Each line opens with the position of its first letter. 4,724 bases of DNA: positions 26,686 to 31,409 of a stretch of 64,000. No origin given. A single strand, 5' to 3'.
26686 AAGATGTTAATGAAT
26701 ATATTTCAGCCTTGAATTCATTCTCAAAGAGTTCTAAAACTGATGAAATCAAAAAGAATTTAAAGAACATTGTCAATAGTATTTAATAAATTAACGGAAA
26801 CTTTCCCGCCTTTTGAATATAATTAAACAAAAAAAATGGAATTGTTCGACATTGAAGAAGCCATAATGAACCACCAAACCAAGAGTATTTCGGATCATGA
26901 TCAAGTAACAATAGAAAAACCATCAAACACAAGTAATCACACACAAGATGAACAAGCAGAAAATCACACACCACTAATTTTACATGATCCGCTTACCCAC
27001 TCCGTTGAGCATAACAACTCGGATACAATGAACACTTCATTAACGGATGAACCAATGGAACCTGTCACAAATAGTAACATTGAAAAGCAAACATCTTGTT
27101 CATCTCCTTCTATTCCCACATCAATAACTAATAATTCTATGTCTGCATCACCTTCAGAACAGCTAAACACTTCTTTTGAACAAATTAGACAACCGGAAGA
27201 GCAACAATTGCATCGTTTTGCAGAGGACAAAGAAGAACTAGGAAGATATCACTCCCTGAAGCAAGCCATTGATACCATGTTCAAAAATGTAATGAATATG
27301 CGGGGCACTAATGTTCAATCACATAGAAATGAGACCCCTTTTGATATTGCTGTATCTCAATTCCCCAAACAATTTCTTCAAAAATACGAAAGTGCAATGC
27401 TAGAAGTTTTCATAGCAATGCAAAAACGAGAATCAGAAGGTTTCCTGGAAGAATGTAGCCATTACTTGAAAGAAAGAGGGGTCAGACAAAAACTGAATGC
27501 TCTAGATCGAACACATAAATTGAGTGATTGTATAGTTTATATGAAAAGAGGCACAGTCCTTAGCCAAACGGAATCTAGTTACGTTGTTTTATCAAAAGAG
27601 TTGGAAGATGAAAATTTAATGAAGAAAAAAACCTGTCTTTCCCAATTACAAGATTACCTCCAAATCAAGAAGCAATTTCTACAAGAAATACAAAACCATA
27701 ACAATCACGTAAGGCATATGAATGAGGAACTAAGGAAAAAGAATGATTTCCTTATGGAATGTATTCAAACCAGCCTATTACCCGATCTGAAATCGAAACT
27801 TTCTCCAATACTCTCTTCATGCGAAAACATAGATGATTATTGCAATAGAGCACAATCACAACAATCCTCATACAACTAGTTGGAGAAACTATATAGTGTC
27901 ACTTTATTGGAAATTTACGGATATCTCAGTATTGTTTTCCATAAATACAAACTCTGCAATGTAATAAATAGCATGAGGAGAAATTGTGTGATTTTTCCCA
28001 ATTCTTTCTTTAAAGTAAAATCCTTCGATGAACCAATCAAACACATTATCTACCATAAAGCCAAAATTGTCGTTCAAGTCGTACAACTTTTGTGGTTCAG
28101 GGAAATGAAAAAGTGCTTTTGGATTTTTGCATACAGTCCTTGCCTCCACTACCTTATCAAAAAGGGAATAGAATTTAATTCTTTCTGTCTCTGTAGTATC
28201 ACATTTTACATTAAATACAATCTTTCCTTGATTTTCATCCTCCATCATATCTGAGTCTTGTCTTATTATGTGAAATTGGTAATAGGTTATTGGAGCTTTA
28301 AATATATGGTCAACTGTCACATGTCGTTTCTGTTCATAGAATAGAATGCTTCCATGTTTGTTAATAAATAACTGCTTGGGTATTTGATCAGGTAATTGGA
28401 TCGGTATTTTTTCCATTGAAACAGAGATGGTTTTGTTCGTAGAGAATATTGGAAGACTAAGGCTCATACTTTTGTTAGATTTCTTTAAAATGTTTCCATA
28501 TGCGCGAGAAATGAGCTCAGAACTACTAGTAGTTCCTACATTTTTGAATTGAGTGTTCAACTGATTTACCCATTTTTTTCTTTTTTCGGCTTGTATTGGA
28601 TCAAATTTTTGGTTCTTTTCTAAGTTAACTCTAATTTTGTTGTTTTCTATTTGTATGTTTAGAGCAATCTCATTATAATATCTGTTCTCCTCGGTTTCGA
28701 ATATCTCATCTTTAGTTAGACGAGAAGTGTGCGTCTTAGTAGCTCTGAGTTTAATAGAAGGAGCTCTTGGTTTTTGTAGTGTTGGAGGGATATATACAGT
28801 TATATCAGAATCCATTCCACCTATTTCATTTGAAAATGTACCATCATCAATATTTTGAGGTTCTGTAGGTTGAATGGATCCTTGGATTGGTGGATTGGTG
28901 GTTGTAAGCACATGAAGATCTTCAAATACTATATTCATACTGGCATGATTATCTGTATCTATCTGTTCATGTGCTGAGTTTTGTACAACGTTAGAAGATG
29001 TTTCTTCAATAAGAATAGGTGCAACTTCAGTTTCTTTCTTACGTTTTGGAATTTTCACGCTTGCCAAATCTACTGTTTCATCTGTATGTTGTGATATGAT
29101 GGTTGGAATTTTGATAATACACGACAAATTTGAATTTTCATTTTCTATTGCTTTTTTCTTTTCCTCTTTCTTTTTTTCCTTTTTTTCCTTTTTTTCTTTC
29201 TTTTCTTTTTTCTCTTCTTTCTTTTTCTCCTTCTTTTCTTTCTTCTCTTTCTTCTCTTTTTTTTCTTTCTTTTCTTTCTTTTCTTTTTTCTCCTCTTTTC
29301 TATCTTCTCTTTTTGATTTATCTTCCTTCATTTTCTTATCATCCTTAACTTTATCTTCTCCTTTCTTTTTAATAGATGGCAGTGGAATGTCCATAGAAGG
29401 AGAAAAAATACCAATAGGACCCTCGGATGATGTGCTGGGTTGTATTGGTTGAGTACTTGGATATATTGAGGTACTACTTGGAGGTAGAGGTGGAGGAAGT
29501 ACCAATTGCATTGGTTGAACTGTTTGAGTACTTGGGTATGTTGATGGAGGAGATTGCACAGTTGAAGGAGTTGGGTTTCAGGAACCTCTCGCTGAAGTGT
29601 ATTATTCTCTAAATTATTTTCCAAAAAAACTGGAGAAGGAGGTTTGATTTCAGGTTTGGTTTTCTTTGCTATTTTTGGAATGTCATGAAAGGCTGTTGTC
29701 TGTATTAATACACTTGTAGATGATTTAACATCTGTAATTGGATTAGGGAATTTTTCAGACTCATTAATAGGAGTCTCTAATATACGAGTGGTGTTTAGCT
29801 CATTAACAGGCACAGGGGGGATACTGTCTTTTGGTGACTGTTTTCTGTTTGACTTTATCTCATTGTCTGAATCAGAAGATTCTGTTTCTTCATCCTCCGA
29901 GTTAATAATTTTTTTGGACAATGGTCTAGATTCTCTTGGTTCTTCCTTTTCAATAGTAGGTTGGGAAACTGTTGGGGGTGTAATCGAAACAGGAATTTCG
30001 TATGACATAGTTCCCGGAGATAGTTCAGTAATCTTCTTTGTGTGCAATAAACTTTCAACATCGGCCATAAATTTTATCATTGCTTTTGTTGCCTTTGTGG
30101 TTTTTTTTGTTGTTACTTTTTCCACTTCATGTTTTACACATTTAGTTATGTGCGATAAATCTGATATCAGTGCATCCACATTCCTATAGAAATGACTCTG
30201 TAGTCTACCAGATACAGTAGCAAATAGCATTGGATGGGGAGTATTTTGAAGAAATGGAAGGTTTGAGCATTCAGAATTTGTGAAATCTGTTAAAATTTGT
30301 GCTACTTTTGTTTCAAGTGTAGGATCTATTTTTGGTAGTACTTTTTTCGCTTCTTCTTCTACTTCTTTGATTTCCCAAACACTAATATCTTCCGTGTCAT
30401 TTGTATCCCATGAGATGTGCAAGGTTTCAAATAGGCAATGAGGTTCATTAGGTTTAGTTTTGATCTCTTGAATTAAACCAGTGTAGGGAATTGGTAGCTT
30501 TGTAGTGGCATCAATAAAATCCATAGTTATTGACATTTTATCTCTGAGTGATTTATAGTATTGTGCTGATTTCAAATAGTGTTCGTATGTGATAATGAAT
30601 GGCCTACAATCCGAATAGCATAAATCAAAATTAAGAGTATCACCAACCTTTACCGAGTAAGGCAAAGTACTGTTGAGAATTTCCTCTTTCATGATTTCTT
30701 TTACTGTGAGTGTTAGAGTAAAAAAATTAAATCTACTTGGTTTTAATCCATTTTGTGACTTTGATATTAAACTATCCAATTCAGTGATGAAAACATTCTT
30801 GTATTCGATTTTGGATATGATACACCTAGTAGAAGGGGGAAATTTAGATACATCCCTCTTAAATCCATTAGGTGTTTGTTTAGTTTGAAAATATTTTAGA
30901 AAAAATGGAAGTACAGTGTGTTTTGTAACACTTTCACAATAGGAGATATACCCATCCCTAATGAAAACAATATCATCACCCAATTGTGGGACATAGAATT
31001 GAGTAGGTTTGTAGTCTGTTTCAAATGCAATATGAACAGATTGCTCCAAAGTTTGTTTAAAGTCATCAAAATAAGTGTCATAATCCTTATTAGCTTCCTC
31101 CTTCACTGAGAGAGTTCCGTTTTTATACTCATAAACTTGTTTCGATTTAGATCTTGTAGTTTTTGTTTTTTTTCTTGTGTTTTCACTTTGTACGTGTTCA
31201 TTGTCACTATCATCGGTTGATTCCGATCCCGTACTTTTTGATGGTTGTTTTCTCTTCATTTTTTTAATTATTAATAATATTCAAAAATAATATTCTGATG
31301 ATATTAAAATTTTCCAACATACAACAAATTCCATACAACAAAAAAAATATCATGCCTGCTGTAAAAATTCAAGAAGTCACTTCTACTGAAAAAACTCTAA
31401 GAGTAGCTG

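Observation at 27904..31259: Large chromatin-like gene broken by a +1 frame switch, carrying a 190-bp pure polypyrimidine (KEKKEK)n tract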

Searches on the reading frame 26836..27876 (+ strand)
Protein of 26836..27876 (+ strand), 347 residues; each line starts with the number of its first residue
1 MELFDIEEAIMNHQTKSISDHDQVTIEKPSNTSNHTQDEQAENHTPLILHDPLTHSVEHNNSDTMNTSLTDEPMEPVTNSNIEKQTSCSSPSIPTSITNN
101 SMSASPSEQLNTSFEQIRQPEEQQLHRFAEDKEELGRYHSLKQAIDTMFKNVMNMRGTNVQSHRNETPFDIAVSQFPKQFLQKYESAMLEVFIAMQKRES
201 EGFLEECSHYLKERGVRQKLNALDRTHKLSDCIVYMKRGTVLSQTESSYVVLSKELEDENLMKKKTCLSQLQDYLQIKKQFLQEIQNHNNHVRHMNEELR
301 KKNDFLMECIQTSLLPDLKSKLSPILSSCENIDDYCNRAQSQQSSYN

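Call 8: find_encoding_contigs(protein=window:26836-27876:+, flank=5000, max_places=4)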
Protein window:26836-27876:+ (347 aa): 1 contig read that carries it; 1 place shown.
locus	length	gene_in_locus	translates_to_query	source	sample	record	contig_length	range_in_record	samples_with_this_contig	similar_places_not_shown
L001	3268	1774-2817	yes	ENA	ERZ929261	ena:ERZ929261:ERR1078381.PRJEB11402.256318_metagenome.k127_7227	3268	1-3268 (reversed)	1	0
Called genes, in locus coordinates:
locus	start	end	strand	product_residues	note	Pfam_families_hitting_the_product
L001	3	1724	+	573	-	?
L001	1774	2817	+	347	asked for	-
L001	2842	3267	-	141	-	?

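Call 11: search_protein_families(library=pfam, max_evalue=1, proteins=[window:26836-27876:+])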
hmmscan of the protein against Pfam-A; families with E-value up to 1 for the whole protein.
window:26836-27876:+ (347 aa): 3 families
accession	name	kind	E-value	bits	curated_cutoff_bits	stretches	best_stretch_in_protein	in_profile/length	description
PF13108.11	DUF3969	-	0.014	15.8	25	0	1-39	61-100/106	Protein of unknown function (DUF3969)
PF03980.19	Nnf1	-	0.39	11.5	23.7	1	195-301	10-96/110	Nnf1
PF04568.17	IATP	-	0.41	11.6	25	0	261-293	64-97/98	Mitochondrial ATPase inhibitor, IATP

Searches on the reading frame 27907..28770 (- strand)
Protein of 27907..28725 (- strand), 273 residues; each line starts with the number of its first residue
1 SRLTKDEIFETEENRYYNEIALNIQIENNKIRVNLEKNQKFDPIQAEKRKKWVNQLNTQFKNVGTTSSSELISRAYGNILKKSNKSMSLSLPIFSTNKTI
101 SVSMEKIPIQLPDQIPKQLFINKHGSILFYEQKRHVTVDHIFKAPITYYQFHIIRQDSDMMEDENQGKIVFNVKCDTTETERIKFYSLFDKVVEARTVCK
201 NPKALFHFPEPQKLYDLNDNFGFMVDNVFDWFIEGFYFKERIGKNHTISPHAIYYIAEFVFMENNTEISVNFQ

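Call 23: search_solved_structures(query=window:27907-28725:-, max_evalue=10, show_alignments=2)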
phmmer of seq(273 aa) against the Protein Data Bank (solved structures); distinct sequences matched with E-value up to 10: 1.
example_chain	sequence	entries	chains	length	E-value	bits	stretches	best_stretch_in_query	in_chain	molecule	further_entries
8dx0_A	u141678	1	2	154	1.1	12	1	26-84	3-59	Histidine kinase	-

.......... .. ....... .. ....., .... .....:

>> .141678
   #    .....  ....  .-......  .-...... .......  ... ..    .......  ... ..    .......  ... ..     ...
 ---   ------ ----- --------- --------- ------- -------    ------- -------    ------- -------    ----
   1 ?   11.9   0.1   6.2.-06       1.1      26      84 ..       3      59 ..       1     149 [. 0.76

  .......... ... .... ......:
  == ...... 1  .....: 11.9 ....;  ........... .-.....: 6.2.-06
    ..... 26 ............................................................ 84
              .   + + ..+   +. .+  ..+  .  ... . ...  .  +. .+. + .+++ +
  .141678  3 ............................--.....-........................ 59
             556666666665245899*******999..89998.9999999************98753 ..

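Call 41: predict_structure(protein=window:27907-28725:-)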
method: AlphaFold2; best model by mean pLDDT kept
length: 273 residues; sequences in the alignment: 1
mean_pLDDT: 35.1   pTM: 0.26
mean pLDDT of the five models: 35.1, 32.4, 30.6, 30.0, 28.2
residues with pLDDT >= 90: 0; 70-90: 0; 50-70: 34; < 50: 239
segments of 3 or more residues with pLDDT < 50: 1-23, 62-273
pLDDT, mean of each block of 10 residues (from residue 1): 29 36 51 54 60 60 47 45 33 25 25 30 29 24 24 28 34 38 35 39 38 32 29 32 27 25 25 24
secondary structure, 60 per line:
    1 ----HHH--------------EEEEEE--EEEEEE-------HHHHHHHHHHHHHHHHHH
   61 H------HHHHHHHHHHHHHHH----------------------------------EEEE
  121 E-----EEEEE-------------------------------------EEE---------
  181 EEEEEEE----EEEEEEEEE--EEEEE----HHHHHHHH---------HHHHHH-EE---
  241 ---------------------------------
elements in order: E22-27 E30-35 H43-61 H68-82 E117-121 E127-131 E169-171 E181-187 E192-200 E203-207 H212-219 H229-234

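Call 64: search_solved_structures(query=A3, max_evalue=10, show_alignments=0)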
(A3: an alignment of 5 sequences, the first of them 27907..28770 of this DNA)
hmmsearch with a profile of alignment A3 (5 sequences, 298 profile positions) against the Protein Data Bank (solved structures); distinct sequences matched with E-value up to 10: 3.
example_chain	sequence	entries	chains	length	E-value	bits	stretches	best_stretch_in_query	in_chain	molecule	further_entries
5u36_A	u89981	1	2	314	0.26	13.8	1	55-188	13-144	Tyrosine--tRNA ligase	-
1t2k_D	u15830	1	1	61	0.79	12.2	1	45-78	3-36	Cyclic-AMP-dependent transcription factor ATF-2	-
1bhg_A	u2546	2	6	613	0.88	12.1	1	232-268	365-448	BETA-GLUCURONIDASE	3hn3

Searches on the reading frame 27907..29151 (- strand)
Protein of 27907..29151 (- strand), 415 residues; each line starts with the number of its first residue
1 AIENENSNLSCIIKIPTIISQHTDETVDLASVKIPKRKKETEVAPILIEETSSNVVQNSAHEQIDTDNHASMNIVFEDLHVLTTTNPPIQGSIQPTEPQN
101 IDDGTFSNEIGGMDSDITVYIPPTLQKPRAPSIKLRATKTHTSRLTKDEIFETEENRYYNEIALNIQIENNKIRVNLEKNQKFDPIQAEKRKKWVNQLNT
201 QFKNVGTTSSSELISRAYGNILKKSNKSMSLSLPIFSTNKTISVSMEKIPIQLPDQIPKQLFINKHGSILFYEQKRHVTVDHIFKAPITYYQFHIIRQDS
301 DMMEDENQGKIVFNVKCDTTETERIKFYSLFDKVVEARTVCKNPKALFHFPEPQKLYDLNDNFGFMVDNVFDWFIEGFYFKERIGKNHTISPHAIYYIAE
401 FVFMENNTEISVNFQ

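Call 11: search_protein_families(library=pfam, max_evalue=1, proteins=[window:27907-29151:-])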
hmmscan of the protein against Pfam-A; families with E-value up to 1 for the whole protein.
seq(415 aa): 0 families

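Call 21: find_homologous_proteins(query=window:27907-29151:-, max_evalue=0.01)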
Query seq(415 aa): 1994 candidates shared short words with the query, none scored E <= 0.01.

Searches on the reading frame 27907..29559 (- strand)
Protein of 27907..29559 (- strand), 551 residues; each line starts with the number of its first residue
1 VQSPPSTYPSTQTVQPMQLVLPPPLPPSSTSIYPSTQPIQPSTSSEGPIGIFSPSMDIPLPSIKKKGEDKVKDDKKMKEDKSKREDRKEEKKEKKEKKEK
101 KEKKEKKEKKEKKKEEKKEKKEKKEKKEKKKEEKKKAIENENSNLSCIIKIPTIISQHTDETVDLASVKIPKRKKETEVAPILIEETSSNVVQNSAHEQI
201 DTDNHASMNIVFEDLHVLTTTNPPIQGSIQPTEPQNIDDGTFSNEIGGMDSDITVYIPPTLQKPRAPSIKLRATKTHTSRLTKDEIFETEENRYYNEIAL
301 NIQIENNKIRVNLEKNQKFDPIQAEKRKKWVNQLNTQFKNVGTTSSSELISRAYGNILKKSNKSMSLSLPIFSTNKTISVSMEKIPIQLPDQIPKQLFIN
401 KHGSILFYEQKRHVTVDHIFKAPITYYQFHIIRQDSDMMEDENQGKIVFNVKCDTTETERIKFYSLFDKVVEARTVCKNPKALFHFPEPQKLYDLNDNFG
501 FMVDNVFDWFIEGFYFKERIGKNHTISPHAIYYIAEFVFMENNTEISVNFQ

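Call 13: find_encoding_contigs(protein=window:27907-29559:-, flank=6000, max_places=6)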
Protein seq(551 aa) (551 aa): no gene with exactly this product is on record in the collection.

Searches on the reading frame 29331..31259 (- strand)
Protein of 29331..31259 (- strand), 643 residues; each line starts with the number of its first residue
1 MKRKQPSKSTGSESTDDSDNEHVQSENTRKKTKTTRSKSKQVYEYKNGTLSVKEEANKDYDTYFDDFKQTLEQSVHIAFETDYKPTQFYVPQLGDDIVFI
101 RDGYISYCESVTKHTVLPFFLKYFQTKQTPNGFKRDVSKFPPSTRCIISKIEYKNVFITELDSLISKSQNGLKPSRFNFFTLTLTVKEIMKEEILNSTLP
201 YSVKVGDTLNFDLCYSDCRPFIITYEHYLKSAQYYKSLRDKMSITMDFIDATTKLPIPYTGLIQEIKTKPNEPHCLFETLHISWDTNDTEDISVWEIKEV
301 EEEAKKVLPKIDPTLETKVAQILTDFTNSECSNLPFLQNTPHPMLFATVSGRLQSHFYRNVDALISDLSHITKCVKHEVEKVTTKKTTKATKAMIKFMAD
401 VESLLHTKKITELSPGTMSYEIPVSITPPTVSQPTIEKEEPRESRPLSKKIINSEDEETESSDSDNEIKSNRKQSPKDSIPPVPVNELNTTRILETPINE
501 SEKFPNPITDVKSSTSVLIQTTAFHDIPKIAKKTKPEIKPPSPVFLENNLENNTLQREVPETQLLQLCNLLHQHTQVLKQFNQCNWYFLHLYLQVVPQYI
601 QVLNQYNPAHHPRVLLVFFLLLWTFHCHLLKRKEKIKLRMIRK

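Call 9: find_encoding_contigs(protein=window:29331-31259:-, flank=6000, max_places=6)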
Protein window:29331-31259:- (643 aa): no gene with exactly this product is on record in the collection.

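Call 11: search_protein_families(library=pfam, max_evalue=1, proteins=[window:29577-31259:-])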
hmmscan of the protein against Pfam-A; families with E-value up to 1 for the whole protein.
seq(561 aa): 5 families
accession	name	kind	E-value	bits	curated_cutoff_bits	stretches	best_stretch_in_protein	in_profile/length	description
PF25313.1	BRWD_AD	-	1.9e-05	24.7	40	1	259-305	20-67/72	BRWD/PHIP ancillary domain-like domain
PF25289.1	DUF7877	-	0.0067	17.3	27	1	347-402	50-109/115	Domain of unknown function (DUF7877)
PF06507.19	ARF_AD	-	0.027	14.8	27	1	221-300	1-83/84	Auxin response factor ancillary domain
PF00439.30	Bromodomain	-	0.046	14.1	21.7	1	333-371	26-64/84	Bromodomain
PF10158.14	LOH1CR12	-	0.17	12.4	24.7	1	348-403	31-88/131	Tumour suppressor protein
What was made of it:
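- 30345..30485 (-): BRWD_AD-like (Tudor-like ancillary) domain, residues 259-305. Pfam PF25313 E=1.9e-5, 24.7 bits, below the 40-bit cutoff (call 11).
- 30126..30263 (-): Degenerate bromodomain core (residues about 333-378). The KYN acetyl-lysine Asn position reads KHE. Pfam Bromodomain 14.1 bits, below the 21.7 cutoff (call 11).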

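Call 12: find_homologous_proteins(query=window:29577-31259:-, max_evalue=0.001)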
Query seq(561 aa): 8000 candidates shared short words with the query, none scored E <= 0.001.

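Call 54: list_cluster_members(proteins=[window:29331-31259:-, window:27907-29511:-, window:27907-29394:-, window:27907-29331:-, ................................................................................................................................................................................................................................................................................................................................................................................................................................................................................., window:26836-27876:+])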
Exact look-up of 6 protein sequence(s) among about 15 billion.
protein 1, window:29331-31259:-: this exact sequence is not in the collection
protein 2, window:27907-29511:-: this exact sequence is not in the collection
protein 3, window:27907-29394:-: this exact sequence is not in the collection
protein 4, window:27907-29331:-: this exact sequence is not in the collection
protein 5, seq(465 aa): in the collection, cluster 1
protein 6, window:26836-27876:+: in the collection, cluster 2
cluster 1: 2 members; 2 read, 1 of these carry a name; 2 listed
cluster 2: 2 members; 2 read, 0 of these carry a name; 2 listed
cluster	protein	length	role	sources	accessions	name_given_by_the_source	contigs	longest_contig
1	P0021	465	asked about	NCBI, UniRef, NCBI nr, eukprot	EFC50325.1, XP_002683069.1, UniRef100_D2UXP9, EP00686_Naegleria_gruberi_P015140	predicted protein [Naegleria gruberi] | RuvB-like helicase n=1 Tax=Naegleria gruberi TaxID=5762 RepID=D2UXP9_NAEGR | uncharacterized protein NAEGRDRAFT_56438 [Naegleria gruberi]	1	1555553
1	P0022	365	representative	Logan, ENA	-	-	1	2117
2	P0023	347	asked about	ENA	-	-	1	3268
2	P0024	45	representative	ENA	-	-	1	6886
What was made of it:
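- Tried and rejected: ORF A and four start variants of ORF C are not on record (calls 9, 13, 54).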
